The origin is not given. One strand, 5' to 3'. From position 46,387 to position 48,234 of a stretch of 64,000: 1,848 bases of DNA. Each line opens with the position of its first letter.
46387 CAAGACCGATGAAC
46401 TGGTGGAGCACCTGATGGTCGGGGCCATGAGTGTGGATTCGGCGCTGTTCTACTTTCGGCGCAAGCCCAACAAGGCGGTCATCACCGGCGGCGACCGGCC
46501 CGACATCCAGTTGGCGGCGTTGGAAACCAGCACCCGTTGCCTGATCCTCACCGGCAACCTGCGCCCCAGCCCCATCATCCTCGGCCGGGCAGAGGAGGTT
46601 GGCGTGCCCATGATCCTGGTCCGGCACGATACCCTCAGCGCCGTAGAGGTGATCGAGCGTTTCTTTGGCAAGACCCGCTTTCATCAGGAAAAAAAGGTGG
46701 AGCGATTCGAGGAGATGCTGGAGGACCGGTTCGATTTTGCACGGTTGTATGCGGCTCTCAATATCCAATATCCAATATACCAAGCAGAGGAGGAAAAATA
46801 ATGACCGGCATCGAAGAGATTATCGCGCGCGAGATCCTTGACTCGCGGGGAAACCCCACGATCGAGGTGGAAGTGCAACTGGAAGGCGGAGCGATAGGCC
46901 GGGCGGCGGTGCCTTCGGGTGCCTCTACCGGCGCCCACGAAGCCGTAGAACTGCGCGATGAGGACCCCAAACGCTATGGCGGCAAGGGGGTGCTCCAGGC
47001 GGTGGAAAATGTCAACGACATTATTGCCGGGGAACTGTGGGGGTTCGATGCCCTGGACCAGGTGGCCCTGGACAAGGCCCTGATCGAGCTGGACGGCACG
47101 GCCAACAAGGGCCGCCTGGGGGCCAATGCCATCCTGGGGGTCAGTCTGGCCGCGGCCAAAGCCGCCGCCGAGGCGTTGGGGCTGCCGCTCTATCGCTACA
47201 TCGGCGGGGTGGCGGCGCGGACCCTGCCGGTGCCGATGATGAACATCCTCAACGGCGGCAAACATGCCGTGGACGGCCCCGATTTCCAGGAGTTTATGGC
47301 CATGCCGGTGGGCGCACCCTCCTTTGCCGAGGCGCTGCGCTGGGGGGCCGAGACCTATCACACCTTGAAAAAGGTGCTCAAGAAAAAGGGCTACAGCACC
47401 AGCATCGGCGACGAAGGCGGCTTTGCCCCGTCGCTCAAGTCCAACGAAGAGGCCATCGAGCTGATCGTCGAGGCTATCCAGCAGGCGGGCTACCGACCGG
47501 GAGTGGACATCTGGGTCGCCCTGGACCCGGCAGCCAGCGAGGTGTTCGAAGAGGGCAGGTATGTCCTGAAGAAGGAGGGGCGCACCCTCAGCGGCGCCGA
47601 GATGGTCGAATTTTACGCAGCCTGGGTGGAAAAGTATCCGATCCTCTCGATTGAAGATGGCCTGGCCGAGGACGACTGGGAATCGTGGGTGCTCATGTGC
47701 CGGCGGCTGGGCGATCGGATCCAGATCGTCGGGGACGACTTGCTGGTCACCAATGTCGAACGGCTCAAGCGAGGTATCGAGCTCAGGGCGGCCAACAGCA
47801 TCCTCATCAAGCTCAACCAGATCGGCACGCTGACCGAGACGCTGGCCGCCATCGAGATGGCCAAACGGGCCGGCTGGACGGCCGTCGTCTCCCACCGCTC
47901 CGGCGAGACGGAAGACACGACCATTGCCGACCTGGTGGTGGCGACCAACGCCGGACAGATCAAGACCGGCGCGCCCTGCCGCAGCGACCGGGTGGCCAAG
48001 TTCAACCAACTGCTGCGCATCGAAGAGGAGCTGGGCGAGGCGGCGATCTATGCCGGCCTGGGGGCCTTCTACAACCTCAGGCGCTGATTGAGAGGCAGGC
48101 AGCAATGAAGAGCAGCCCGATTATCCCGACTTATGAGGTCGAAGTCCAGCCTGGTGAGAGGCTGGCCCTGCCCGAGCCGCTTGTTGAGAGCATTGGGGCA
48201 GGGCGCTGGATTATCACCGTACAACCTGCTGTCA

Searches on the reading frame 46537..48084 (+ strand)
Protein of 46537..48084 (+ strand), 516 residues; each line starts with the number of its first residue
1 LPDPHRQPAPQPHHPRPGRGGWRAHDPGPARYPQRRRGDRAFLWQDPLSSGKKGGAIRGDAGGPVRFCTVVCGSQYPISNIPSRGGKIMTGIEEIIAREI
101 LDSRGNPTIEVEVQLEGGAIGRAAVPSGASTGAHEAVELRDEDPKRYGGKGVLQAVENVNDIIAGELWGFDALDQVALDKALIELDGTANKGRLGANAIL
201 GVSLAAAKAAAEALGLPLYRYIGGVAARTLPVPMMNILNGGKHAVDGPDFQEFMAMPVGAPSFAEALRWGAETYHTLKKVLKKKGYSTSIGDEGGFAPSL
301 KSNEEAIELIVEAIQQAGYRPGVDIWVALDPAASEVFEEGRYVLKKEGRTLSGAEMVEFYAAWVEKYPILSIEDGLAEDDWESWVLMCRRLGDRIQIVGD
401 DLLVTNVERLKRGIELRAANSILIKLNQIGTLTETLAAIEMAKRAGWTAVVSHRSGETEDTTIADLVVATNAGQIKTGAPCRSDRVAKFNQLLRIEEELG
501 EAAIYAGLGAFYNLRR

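Call 25: search_protein_families(library=pfam, proteins=[window:46537-48084:+], max_evalue=0.00001)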
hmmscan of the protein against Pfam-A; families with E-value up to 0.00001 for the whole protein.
window:46537-48084:+ (516 aa): 2 families
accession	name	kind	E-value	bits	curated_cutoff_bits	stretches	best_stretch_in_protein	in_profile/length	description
PF00113.28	Enolase_C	-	3e-131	437.5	21.5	1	229-510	3-292/296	Enolase, C-terminal TIM barrel domain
PF03952.21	Enolase_N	-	2.1e-60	203.1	35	1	92-222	1-131/131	Enolase, N-terminal domain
